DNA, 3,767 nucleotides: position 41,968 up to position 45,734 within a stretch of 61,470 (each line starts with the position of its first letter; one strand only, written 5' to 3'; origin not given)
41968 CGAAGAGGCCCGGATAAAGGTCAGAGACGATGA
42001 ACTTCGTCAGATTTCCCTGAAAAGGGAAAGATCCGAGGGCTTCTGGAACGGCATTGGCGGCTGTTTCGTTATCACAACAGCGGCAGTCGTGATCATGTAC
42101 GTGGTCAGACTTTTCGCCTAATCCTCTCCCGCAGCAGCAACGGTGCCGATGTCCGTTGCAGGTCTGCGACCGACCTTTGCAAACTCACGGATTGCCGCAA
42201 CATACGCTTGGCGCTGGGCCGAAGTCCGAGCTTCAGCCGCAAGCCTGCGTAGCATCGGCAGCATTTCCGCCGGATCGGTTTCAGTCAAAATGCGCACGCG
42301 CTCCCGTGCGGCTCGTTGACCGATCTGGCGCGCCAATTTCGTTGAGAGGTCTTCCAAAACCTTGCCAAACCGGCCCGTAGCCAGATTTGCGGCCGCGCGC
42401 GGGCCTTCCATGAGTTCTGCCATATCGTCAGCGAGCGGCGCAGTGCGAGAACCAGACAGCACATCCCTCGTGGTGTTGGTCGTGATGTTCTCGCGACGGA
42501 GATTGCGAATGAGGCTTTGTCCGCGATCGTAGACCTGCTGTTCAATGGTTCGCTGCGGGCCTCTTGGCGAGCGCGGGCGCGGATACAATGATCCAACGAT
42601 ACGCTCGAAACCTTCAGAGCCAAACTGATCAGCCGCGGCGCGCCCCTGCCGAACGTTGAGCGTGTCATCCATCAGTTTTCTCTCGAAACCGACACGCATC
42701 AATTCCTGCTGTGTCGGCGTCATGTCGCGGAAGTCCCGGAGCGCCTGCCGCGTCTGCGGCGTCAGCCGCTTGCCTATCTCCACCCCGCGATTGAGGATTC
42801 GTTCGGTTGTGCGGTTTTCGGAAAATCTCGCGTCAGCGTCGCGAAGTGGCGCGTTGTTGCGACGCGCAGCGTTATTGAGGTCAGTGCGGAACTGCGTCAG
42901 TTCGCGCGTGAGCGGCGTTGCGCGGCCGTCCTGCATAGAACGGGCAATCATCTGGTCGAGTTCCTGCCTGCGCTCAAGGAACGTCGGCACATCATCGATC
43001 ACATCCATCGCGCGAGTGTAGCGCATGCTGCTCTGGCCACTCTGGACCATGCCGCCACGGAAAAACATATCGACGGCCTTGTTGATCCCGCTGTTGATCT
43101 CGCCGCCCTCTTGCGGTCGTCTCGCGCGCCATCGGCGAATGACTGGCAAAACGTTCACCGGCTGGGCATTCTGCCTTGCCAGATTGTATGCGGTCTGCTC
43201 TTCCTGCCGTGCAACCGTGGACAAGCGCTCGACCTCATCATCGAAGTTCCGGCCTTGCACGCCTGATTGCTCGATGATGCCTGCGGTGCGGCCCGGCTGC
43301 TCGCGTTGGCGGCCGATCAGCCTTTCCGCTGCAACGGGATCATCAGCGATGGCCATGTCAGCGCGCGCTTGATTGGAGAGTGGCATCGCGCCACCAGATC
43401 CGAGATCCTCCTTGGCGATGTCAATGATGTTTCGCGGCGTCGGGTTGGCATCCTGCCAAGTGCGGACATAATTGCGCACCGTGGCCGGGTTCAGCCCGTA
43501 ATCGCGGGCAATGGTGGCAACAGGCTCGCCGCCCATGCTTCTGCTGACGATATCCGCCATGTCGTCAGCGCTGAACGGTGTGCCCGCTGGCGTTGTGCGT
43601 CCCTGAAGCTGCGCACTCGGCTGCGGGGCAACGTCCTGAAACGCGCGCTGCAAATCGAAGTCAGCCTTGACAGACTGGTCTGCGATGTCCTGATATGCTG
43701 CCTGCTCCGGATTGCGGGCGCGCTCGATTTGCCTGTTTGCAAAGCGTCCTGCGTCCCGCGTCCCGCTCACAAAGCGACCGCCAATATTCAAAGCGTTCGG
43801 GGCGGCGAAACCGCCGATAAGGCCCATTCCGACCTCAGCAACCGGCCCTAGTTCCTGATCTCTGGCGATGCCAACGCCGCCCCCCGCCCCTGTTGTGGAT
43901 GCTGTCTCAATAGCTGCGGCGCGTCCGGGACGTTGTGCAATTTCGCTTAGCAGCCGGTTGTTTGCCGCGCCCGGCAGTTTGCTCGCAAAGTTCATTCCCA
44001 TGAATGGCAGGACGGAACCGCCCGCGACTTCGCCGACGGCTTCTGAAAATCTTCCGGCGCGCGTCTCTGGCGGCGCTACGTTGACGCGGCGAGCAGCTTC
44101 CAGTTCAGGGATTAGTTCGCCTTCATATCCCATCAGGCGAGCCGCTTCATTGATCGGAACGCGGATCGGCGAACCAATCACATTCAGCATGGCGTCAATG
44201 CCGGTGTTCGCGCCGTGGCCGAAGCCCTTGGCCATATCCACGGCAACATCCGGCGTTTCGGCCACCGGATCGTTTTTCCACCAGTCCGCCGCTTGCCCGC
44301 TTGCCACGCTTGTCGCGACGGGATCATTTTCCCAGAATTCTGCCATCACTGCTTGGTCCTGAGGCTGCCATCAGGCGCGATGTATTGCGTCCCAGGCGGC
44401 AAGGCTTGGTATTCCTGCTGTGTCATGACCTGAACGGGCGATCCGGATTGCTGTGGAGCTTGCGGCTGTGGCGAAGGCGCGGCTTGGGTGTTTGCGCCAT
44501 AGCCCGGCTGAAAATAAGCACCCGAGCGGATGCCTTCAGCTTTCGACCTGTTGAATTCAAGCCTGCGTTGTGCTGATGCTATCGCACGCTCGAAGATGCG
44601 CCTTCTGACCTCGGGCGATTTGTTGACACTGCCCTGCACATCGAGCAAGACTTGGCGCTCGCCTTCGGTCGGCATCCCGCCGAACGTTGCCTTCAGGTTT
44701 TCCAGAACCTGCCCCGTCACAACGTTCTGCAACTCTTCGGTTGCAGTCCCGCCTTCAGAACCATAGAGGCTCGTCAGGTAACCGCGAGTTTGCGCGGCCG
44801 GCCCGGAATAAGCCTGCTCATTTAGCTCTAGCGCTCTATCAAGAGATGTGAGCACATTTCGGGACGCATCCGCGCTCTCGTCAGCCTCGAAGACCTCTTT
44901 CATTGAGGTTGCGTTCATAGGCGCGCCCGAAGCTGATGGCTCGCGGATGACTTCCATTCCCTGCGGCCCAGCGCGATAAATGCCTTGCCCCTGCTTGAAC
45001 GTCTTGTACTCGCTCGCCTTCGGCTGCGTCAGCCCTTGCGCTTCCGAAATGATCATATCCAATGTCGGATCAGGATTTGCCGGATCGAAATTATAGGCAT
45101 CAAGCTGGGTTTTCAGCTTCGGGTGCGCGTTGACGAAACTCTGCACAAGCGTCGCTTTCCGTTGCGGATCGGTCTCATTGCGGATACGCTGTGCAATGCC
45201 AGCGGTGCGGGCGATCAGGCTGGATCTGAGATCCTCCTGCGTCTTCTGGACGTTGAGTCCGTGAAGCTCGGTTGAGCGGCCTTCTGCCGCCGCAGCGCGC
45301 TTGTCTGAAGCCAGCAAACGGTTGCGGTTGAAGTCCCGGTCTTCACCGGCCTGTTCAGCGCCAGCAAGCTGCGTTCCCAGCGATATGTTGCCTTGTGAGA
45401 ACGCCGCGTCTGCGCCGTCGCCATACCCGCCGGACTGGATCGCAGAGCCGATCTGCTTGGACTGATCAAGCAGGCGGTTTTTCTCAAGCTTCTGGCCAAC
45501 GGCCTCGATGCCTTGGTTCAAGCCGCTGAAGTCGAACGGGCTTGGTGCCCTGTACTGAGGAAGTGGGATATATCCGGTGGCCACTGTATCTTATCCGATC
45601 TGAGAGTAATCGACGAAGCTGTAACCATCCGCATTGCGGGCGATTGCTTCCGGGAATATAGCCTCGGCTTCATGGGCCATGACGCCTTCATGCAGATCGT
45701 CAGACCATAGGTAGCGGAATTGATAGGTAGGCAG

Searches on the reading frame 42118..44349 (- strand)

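Call 71: search_protein_families(library=ncbifam, proteins=[window:42118-44349:-], max_evalue=1e-10)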
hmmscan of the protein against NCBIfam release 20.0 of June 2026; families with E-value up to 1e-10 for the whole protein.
window:42118-44349:- (743 aa): 0 families

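Call 72: search_protein_families(library=phrogs, proteins=[window:42118-44349:-], max_evalue=0.00001)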
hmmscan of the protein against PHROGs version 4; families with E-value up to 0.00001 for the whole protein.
window:42118-44349:- (743 aa): 1 family
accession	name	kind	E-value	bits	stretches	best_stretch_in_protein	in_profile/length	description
phrog_5880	-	unknown function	8.7e-12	45.5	1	103-719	123-640/661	-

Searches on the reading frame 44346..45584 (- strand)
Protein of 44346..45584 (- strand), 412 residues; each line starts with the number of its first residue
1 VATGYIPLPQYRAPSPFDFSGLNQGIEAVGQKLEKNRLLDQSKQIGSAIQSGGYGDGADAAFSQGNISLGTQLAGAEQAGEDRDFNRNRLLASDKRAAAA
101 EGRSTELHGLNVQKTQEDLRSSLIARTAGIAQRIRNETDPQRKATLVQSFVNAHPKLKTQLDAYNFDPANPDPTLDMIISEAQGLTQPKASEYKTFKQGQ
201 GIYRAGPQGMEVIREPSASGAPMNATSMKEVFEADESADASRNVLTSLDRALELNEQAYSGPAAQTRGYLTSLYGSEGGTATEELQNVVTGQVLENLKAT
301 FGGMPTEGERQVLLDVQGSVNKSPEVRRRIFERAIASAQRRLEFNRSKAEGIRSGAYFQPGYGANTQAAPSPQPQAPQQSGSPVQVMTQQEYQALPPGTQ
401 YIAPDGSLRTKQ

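Call 71: search_protein_families(library=ncbifam, proteins=[window:44346-45584:-], max_evalue=1e-10)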
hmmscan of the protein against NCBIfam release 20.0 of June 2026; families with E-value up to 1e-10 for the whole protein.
window:44346-45584:- (412 aa): 0 families

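Call 72: search_protein_families(library=phrogs, proteins=[window:44346-45584:-], max_evalue=0.00001)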
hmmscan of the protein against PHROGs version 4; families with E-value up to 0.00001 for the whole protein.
window:44346-45584:- (412 aa): 1 family
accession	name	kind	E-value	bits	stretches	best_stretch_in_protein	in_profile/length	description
phrog_24990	-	unknown function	1e-23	84.7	1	222-366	579-733/747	-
